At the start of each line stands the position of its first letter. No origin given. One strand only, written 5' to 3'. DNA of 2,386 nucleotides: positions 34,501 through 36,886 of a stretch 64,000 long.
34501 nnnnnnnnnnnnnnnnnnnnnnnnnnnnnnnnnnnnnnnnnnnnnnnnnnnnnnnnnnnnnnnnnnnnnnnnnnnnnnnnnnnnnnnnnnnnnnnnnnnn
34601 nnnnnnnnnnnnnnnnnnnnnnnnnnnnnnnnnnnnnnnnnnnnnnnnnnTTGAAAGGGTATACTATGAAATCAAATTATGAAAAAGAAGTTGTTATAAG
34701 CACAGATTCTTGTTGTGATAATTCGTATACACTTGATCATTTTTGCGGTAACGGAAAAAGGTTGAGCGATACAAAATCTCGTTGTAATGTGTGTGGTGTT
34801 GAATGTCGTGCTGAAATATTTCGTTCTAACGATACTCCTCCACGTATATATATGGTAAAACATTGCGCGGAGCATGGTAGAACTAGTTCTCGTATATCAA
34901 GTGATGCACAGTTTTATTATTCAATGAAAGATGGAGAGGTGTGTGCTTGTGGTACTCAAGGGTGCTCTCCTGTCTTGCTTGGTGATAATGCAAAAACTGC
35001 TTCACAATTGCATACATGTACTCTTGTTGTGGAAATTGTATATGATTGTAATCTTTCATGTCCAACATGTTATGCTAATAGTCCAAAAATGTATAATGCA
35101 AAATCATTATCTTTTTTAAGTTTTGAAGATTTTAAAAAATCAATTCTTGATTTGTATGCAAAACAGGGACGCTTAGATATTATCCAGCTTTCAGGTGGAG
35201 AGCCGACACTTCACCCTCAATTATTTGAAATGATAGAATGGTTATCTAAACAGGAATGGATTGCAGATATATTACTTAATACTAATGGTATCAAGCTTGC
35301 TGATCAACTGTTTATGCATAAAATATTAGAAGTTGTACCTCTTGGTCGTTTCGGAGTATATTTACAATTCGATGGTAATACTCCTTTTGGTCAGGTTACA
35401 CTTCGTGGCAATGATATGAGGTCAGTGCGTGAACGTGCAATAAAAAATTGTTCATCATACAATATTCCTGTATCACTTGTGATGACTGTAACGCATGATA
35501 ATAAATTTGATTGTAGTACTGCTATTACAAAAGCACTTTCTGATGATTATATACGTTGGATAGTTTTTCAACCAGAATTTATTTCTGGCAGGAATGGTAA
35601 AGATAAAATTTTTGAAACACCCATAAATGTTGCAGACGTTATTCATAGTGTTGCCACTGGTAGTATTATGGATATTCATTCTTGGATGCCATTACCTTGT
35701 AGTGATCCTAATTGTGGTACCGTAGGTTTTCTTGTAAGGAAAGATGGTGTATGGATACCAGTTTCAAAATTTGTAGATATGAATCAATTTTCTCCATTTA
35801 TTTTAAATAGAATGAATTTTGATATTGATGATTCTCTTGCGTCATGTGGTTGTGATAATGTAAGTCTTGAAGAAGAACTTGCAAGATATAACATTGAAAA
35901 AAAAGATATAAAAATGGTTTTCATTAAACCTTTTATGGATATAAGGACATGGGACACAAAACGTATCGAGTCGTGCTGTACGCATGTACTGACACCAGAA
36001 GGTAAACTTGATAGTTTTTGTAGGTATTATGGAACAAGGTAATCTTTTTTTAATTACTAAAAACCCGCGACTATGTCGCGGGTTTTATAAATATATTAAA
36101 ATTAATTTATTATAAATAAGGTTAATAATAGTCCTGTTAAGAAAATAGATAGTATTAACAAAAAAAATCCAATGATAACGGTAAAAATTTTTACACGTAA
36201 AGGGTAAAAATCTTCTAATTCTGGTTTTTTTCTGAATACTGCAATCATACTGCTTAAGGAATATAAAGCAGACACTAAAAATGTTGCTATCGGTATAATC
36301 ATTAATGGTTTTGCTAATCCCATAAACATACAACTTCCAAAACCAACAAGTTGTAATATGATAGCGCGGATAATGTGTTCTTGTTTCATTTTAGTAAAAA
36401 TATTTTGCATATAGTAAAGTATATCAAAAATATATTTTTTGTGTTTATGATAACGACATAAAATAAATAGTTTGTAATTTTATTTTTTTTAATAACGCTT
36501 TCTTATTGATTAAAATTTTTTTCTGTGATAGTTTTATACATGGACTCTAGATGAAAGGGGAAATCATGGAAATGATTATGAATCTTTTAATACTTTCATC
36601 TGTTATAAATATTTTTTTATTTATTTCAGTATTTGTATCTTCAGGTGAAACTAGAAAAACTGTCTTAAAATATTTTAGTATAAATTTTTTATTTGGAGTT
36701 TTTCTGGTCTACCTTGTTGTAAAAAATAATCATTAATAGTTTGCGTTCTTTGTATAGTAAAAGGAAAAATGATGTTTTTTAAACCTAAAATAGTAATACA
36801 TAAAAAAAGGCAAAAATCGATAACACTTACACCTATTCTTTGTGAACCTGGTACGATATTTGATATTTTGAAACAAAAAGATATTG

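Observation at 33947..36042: lgt translationally coupled to a radical-SAM enzyme with Cys-rich N- and C-terminal extensions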

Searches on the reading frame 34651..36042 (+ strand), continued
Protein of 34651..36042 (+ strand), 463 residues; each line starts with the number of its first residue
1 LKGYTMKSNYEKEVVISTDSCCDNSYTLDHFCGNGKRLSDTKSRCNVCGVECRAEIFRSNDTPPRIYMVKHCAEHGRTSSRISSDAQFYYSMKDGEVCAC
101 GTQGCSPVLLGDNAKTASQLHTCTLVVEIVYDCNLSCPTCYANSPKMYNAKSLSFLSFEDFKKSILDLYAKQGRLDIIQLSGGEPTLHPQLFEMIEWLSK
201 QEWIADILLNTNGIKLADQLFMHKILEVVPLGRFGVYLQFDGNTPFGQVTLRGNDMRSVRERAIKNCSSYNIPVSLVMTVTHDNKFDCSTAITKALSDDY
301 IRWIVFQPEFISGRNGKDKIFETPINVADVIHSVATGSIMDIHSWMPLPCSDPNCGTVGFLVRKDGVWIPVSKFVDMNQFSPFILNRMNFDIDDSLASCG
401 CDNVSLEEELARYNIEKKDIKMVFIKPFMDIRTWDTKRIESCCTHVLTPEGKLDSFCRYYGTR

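Call 96: get_annotated_region(hit=H3, flank=5000)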
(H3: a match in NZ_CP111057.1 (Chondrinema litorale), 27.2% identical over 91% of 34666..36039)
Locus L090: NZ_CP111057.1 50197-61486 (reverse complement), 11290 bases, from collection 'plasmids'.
description: Chondrinema litorale strain WSW3-B12 plasmid unnamed15, complete sequence
organism: Chondrinema litorale (NCBI taxid 2994555)
taxonomy: Bacteria; Bacteroidota; Cytophagia; Cytophagales; Flammeovirgaceae; Chondrinema; Chondrinema litorale
host: -; source: Seaweed,red alga; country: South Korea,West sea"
typing (MOB-suite, as given by PLSDB): non-mobilizable
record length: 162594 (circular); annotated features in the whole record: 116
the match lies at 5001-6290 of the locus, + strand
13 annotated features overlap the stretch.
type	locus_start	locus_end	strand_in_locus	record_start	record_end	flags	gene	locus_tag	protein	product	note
CDS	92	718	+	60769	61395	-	-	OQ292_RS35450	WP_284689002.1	peptidylprolyl isomerase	-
CDS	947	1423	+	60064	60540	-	-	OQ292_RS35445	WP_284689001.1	hypothetical protein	-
CDS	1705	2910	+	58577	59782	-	-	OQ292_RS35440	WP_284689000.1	MFS transporter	GO:0055085 - transmembrane transport [Evidence IEA]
CDS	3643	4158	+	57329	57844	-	-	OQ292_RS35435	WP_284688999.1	hypothetical protein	-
CDS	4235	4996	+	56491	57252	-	-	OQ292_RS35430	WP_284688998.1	prolipoprotein diacylglyceryl transferase family protein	GO:0042158 - lipoprotein biosynthetic process [Evidence IEA]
CDS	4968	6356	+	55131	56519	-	-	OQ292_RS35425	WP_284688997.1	radical SAM protein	-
CDS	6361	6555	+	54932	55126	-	-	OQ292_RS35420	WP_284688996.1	hypothetical protein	-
CDS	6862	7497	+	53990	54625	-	-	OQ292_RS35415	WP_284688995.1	hypothetical protein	-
CDS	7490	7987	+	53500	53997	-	-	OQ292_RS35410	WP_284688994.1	hypothetical protein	-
CDS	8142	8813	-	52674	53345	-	-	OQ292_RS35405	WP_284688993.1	hypothetical protein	-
CDS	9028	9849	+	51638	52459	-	-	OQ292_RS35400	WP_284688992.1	hypothetical protein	-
CDS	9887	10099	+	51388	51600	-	-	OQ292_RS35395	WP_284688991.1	helix-turn-helix domain-containing protein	-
CDS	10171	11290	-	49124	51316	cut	-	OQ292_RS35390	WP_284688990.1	molybdopterin cofactor-binding domain-containing protein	-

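Call 97: get_annotated_region(hit=H1, flank=5000)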
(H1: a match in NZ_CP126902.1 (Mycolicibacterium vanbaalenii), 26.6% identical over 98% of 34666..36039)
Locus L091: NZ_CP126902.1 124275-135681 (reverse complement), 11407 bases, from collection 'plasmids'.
description: Mycolicibacterium vanbaalenii strain JOB5 plasmid unnamed1, complete sequence
organism: Mycolicibacterium vanbaalenii (NCBI taxid 110539)
taxonomy: Bacteria; Actinomycetota; Actinomycetes; Mycobacteriales; Mycobacteriaceae; Mycolicibacterium; Mycolicibacterium vanbaalenii
host: -; source: cell culture,soil; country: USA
typing (MOB-suite, as given by PLSDB): non-mobilizable; replicon rep_cluster_248
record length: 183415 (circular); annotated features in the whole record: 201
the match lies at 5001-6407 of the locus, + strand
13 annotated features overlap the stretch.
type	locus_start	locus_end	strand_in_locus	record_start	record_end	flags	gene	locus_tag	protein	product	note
CDS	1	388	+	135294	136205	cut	-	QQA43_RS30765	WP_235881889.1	hypothetical protein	-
CDS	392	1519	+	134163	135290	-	-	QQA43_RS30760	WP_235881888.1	acyl-CoA dehydrogenase family protein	-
CDS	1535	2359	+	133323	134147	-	-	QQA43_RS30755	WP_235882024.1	PhnD/SsuA/transferrin family substrate-binding protein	-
CDS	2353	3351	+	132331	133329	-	-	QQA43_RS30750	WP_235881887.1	radical SAM protein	-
CDS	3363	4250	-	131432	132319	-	-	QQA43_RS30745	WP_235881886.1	cytochrome c biogenesis protein CcdA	GO:0017004 - cytochrome complex assembly [Evidence IEA]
CDS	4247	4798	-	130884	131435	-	-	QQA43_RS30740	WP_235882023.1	protein disulfide oxidoreductase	-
CDS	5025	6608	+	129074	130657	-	-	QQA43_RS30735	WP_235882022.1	radical SAM protein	-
CDS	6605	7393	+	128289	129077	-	-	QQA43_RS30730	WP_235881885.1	methyltransferase domain-containing protein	-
CDS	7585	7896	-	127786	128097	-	-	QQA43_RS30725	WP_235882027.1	hypothetical protein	-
CDS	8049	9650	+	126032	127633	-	-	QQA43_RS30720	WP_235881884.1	hypothetical protein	-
CDS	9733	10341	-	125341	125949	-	-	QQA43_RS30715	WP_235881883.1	hypothetical protein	-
CDS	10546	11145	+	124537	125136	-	-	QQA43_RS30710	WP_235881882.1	uracil-DNA glycosylase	GO:0006281 - DNA repair [Evidence IEA]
CDS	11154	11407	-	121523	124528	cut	-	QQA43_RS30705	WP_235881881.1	DUF499 domain-containing protein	-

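Call 99: get_annotated_region(hit=H4, flank=3500)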
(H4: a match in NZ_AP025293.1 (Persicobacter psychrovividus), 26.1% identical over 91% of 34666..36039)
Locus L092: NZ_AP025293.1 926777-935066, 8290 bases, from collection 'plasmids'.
description: Persicobacter psychrovividus strain NBRC 101262 plasmid pPP1, complete sequence
organism: Persicobacter psychrovividus (NCBI taxid 387638)
taxonomy: Bacteria; Bacteroidota; Cytophagia; Cytophagales; Persicobacteraceae; Persicobacter; Persicobacter psychrovividus
host: -; source: -; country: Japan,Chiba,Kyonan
typing (MOB-suite, as given by PLSDB): non-mobilizable
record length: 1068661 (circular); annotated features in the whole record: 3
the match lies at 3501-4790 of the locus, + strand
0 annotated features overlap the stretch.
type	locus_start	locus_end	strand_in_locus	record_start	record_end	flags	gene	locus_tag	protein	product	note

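Call 100: get_annotated_region(hit=H5, flank=3500)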
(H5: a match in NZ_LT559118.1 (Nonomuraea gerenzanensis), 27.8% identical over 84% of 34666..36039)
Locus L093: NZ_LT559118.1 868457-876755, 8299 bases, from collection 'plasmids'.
description: Nonomuraea gerenzanensis isolate nono1 plasmid I, complete sequence
organism: Nonomuraea gerenzanensis (NCBI taxid 93944)
taxonomy: Bacteria; Actinomycetota; Actinomycetes; Streptosporangiales; Streptosporangiaceae; Nonomuraea; Nonomuraea gerenzanensis
host: -; source: -; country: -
typing (MOB-suite, as given by PLSDB): non-mobilizable
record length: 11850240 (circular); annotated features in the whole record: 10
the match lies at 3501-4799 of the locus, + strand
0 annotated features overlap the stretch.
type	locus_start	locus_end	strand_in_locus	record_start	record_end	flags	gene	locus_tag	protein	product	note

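Call 103: search_protein_families(library=ncbifam, proteins=[L090:4235-4996:+, L090:4968-6356:+, L090:6361-6555:+, L092:4859-5038:+, L092:3468-4862:+, L093:3501-4799:+, L093:2693-3253:+, L093:2199-2618:+, L091:5025-6608:+, L091:6605-7393:+], max_evalue=0.1)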
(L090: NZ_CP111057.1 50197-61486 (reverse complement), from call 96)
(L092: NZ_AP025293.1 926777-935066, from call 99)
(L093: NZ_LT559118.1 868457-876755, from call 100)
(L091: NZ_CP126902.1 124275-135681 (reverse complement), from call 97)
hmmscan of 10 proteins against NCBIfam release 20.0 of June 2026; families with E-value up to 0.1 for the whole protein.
L090:4235-4996:+ (253 aa): 3 families
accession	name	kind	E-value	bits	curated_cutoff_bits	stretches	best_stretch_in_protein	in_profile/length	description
TIGR00544.1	lgt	equivalog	4.9e-09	36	118.9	1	22-236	30-265/280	prolipoprotein diacylglyceryl transferase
NF000778.0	PRK00052.3-4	equivalog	5.7e-08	32.7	334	1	30-234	27-236/252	prolipoprotein diacylglyceryl transferase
NF003146.0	PRK04081.1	equivalog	0.074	12.4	194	0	46-67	125-146/207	hypothetical protein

L090:4968-6356:+ (462 aa): 64 families (the best 25 are shown)
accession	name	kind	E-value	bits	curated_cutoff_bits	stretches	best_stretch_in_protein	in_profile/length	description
NF045646.2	rSAM_Se_TrsS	equivalog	1.1e-101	340.6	490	1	12-455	3-440/441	radical SAM (seleno)protein TrsS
NF045702.1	rSAM_GDGT_ether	equivalog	7.2e-91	305.2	450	2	12-320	2-312/486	tetraether lipid synthase Tes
NF045703.1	rSAM_Tes_intein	exception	2.4e-47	161.4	1700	3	125-319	624-816/1040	tetraether lipid synthase Tes, intein-containing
NF050035.1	rSAM_WgK_link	exception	7.6e-17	61.3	650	1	93-261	6-169/367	radical SAM/SPASM peptide maturase WgkB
TIGR02666.1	moaA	equivalog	1.5e-16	60.3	284.05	1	101-285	15-203/336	GTP 3',8-cyclase MoaA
TIGR03962.1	mycofact_rSAM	equivalog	1.1e-14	54.3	265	1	96-244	13-157/339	mycofactocin radical SAM maturase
NF001199.0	PRK00164.2-1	equivalog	2.7e-14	53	231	1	100-270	16-182/308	GTP 3',8-cyclase MoaA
TIGR04054.1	rSAM_NirJ1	equivalog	6.7e-14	51.3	650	1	94-211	34-146/387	putative heme d1 biosynthesis radical SAM protein NirJ1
TIGR04317.1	W_rSAM_matur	equivalog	8.9e-14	51.3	380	1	99-237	7-139/349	tungsten cofactor oxidoreductase radical SAM maturase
TIGR04055.1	rSAM_NirJ2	equivalog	2.8e-13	50.1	500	1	102-274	6-172/326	putative heme d1 biosynthesis radical SAM protein NirJ2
NF038283.1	viperin_w_prok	equivalog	4.9e-12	45.6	180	1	102-218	8-125/281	viperin family antiviral radical SAM protein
NF012164.0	AlbA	equivalog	8.9e-12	44.2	850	1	99-221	116-233/442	subtilosin maturase AlbA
TIGR04546.1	rSAM_ahbC_deAc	equivalog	9e-12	44.5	650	1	97-286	40-222/390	12,18-didecarboxysiroheme deacetylase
TIGR02668.1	moaA_archaeal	equivalog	1.2e-11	44.2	325.25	1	100-267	14-179/303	GTP 3',8-cyclase MoaA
TIGR04051.1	rSAM_NirJ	equivalog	2.2e-11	43.4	515.45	1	101-187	7-91/354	heme d1 biosynthesis radical SAM protein NirJ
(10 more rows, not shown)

L090:6361-6555:+ (64 aa): 0 families

L092:4859-5038:+ (59 aa): 3 families
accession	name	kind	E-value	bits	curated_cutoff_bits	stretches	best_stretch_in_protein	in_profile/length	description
TIGR03733.1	lanti_perm_MutG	subfamily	0.0088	15.5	117.2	1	4-51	95-142/248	lantibiotic immunity ABC transporter MutG family permease subunit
NF046002.1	MAG3450_fam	equivalog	0.01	16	70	1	5-53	2-50/121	MAG3450 family membrane protein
NF045987.1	SPE_1075_fam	subfamily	0.038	13.1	125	1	1-54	201-255/268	SPE_1075/MLC_0560 family membrane protein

L092:3468-4862:+ (464 aa): 62 families (the best 25 are shown)
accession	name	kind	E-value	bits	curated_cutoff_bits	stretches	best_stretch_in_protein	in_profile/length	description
NF045646.2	rSAM_Se_TrsS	equivalog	9.4e-98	327.6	490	1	11-446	2-431/441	radical SAM (seleno)protein TrsS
NF045702.1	rSAM_GDGT_ether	equivalog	8.2e-85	285.2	450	2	12-319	2-311/486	tetraether lipid synthase Tes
NF045703.1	rSAM_Tes_intein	exception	1.1e-46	159.2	1700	3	126-318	625-815/1040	tetraether lipid synthase Tes, intein-containing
TIGR02666.1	moaA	equivalog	3.3e-16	59.2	284.05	1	101-308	15-222/336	GTP 3',8-cyclase MoaA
TIGR04317.1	W_rSAM_matur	equivalog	3.8e-14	52.6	380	1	99-229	7-132/349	tungsten cofactor oxidoreductase radical SAM maturase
NF050035.1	rSAM_WgK_link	exception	2e-13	50.1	650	1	93-250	6-159/367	radical SAM/SPASM peptide maturase WgkB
TIGR03962.1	mycofact_rSAM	equivalog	8.9e-13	48.1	265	1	96-248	13-161/339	mycofactocin radical SAM maturase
NF038283.1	viperin_w_prok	equivalog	1.2e-12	47.6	180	1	102-218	8-125/281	viperin family antiviral radical SAM protein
NF001199.0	PRK00164.2-1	equivalog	1.3e-12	47.5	231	1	100-307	16-218/308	GTP 3',8-cyclase MoaA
TIGR04055.1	rSAM_NirJ2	equivalog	2.3e-12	47.1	500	1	102-289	6-186/326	putative heme d1 biosynthesis radical SAM protein NirJ2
NF012164.0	AlbA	equivalog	5e-12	45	850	1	99-223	116-237/442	subtilosin maturase AlbA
TIGR04054.1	rSAM_NirJ1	equivalog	5.8e-12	44.9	650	1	94-222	34-156/387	putative heme d1 biosynthesis radical SAM protein NirJ1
NF045574.1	sacti_mat_StsB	exception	1.9e-11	43.5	625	1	101-241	101-235/466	StsB family radical SAM/SPASM domain sactipeptide maturase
TIGR04051.1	rSAM_NirJ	equivalog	2.2e-11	43.3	515.45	1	101-262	7-162/354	heme d1 biosynthesis radical SAM protein NirJ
TIGR04546.1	rSAM_ahbC_deAc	equivalog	6e-11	41.8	650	1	97-289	40-225/390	12,18-didecarboxysiroheme deacetylase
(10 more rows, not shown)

L093:3501-4799:+ (433 aa): 45 families (the best 25 are shown)
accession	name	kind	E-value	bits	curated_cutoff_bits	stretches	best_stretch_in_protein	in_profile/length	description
NF045646.2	rSAM_Se_TrsS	equivalog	1.6e-53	181.9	490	1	2-431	25-416/441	radical SAM (seleno)protein TrsS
NF045702.1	rSAM_GDGT_ether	equivalog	4.6e-38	131.1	450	1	1-292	23-313/486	tetraether lipid synthase Tes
NF045703.1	rSAM_Tes_intein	exception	8.3e-15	53.7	1700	2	116-290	645-816/1040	tetraether lipid synthase Tes, intein-containing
TIGR04317.1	W_rSAM_matur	equivalog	4.5e-12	45.7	380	1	71-207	9-138/349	tungsten cofactor oxidoreductase radical SAM maturase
NF012164.0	AlbA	equivalog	2.9e-10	39.2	850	1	72-234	119-275/442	subtilosin maturase AlbA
NF049973.1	radical_Rv1681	equivalog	5.6e-10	38.7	380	1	75-212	81-212/326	Rv1681 family radical SAM protein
TIGR02666.1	moaA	equivalog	7.5e-10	38.3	284.05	1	72-238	16-184/336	GTP 3',8-cyclase MoaA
TIGR02495.1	NrdG2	equivalog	9.1e-09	34.9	131.15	1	75-162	25-109/193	anaerobic ribonucleoside-triphosphate reductase activating protein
NF045574.1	sacti_mat_StsB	exception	2.4e-08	33.3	625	1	71-206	101-229/466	StsB family radical SAM/SPASM domain sactipeptide maturase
TIGR04167.1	rSAM_SeCys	equivalog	2.8e-08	33.4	300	1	60-205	2-143/303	arsenosugar biosynthesis radical SAM (seleno)protein ArsS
NF038283.1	viperin_w_prok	equivalog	3.3e-08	33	180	1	72-164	8-99/281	viperin family antiviral radical SAM protein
NF033640.1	N_Twi_rSAM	subfamily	5.3e-08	32.4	170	1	74-207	119-267/398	twitch domain-containing radical SAM protein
TIGR04054.1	rSAM_NirJ1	equivalog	1.2e-07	30.7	650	1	67-158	37-125/387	putative heme d1 biosynthesis radical SAM protein NirJ1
TIGR04303.1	GeoRSP_rSAM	equivalog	5.5e-07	29.5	400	1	72-236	11-166/325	GeoRSP system radical SAM/SPASM protein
TIGR03962.1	mycofact_rSAM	equivalog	1.3e-06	27.8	265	1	69-236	15-175/339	mycofactocin radical SAM maturase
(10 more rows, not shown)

L093:2693-3253:+ (187 aa): 7 families
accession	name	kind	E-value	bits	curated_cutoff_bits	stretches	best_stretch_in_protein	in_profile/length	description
TIGR00544.1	lgt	equivalog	8.3e-21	74.6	118.9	1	11-179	61-239/280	prolipoprotein diacylglyceryl transferase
NF009611.0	PRK13108.1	equivalog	8.8e-17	61.2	636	1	43-178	99-248/476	prolipoprotein diacylglyceryl transferase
NF000778.0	PRK00052.3-4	equivalog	5.7e-16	58.9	334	1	8-176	47-215/252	prolipoprotein diacylglyceryl transferase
NF000784.0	PRK00052.4-5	subfamily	5.9e-06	25.6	409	1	10-122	49-167/298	prolipoprotein diacylglyceryl transferase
NF000775.0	PRK00052.2-5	equivalog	0.00025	20.5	428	1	85-182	154-251/288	prolipoprotein diacylglyceryl transferase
NF000777.0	PRK00052.3-2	equivalog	0.016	14.7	558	1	73-180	143-250/310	prolipoprotein diacylglyceryl transferase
NF000780.0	PRK00052.4-1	equivalog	0.052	12.7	547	0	121-176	191-248/327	prolipoprotein diacylglyceryl transferase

L093:2199-2618:+ (139 aa): 0 families

L091:5025-6608:+ (527 aa): 53 families (the best 25 are shown)
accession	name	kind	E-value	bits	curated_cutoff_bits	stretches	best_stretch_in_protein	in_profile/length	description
NF045646.2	rSAM_Se_TrsS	equivalog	3.7e-100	335.5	490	1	16-463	3-431/441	radical SAM (seleno)protein TrsS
NF045702.1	rSAM_GDGT_ether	equivalog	1.2e-96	324.2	450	2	16-332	2-316/486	tetraether lipid synthase Tes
NF045703.1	rSAM_Tes_intein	exception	6.1e-50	170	1700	2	128-474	622-992/1040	tetraether lipid synthase Tes, intein-containing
TIGR02666.1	moaA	equivalog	1.7e-15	56.8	284.05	1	105-294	15-203/336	GTP 3',8-cyclase MoaA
TIGR04055.1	rSAM_NirJ2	equivalog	2.4e-14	53.6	500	1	108-292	8-181/326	putative heme d1 biosynthesis radical SAM protein NirJ2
TIGR03962.1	mycofact_rSAM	equivalog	8.3e-14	51.5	265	1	104-255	16-157/339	mycofactocin radical SAM maturase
TIGR04546.1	rSAM_ahbC_deAc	equivalog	1e-13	50.9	650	1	105-292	44-220/390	12,18-didecarboxysiroheme deacetylase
TIGR04054.1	rSAM_NirJ1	equivalog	2.9e-13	49.2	650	1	104-292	40-217/387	putative heme d1 biosynthesis radical SAM protein NirJ1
TIGR02668.1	moaA_archaeal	equivalog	5.7e-13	48.5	325.25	1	104-271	14-173/303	GTP 3',8-cyclase MoaA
TIGR04317.1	W_rSAM_matur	equivalog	2.4e-12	46.6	380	1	103-234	7-129/349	tungsten cofactor oxidoreductase radical SAM maturase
NF001199.0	PRK00164.2-1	equivalog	4e-12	45.9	231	1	104-270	16-174/308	GTP 3',8-cyclase MoaA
TIGR04347.1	pseudo_SAM_Halo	equivalog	6.9e-11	42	525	1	95-252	33-181/390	TIGR04347 family pseudo-SAM/SPASM protein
NF038283.1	viperin_w_prok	equivalog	1.2e-10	41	180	1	107-226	9-125/281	viperin family antiviral radical SAM protein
TIGR04321.1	spiroSPASM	subfamily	2.4e-10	39.7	250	1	104-236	235-371/510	spiro-SPASM protein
TIGR04053.2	TIGR04053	equivalog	3.3e-10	39.8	395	1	103-309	11-210/366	TIGR04053 family radical SAM/SPASM domain-containing protein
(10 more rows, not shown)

L091:6605-7393:+ (262 aa): 55 families (the best 25 are shown)
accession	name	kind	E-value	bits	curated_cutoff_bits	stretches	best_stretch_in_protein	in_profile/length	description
NF045667.1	MTase_DVU1556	equivalog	9.6e-40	136.3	155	1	28-259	3-212/213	DVU_1556 family methyltransferase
NF008823.0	PRK11873.1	subfamily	8.9e-28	97.5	263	1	42-206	72-237/272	arsenite methyltransferase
NF041537.1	ArsM_AhpD_UU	exception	2.1e-21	76.1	510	1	46-195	75-225/345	arsenite methyltransferase/AhpD domain selenoprotein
NF047649.1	MTase_UXPK_star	exception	1.1e-19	70.6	460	1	45-193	75-224/283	methyltransferase/UXPK-star double selenoprotein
NF041536.1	ArsM_DUF2284_UU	exception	6.2e-19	67.7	575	1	46-194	75-224/459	arsenite methyltransferase/DUF2284 domain selenoprotein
TIGR01934.1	MenG_MenH_UbiE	subfamily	6e-18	65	158.35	1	39-155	31-146/223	ubiquinone/menaquinone biosynthesis methyltransferase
NF045825.1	FAmtase_mtf2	equivalog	1.2e-17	63.9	400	1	47-184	58-183/248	fatty-acid O-methyltransferase Mtf2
NF045823.1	PthPhpthDimycoMt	equivalog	3e-16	59.4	300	1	47-177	66-185/256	phthiotriol/phenolphthiotriol dimycocerosates methyltransferase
NF001241.0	PRK00216.1-2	equivalog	7.7e-16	58.4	327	1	37-152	41-149/231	demethylmenaquinone methyltransferase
NF043040.1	corrin_prot_MT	hypoth_equivalog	1.1e-15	57.7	180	1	46-200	40-204/216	corrinoid protein-associated methyltransferase CpaM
NF001244.0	PRK00216.1-5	equivalog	7.5e-15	54.9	216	1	40-157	41-160/236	bifunctional demethylmenaquinone methyltransferase/2-methoxy-6-polyprenyl-1,4-benzoquinol methylase UbiE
NF040539.1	AST_met_ArsM_2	exception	2.7e-14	53.6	240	1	33-193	42-206/262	putative arsinothricin biosynthesis methyltransferase ArsM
NF001240.0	PRK00216.1-1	equivalog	2.9e-14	52.7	378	1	41-149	57-167/251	bifunctional demethylmenaquinone methyltransferase/2-methoxy-6-polyprenyl-1,4-benzoquinol methylase UbiE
NF001242.0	PRK00216.1-3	equivalog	4.5e-14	52.5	351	1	49-149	72-174/258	bifunctional demethylmenaquinone methyltransferase/2-methoxy-6-polyprenyl-1,4-benzoquinol methylase UbiE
NF052510.1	methyltran_MpqE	exception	8.4e-14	51.5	335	1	37-148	36-149/234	methyl-plastoquinone biosynthesis methyltransferase MpqE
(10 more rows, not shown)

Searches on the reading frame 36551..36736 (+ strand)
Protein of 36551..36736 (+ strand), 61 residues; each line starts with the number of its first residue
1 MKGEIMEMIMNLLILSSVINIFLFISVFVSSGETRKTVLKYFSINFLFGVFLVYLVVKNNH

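Call 3: search_protein_families(library=pfam, proteins=[window:36551-36736:+], max_evalue=0.01)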
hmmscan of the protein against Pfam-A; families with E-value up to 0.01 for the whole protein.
window:36551-36736:+ (61 aa): 0 families

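Call 4: search_protein_families(library=ncbifam, proteins=[window:36551-36736:+], max_evalue=0.01)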
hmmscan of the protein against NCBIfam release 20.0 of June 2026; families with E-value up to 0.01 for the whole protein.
window:36551-36736:+ (61 aa): 1 family
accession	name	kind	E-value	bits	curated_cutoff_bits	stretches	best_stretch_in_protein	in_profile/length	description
NF038216.1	ABZJ_00895_fam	subfamily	0.0035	17.2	33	1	2-57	60-115/134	ABZJ_00895 family protein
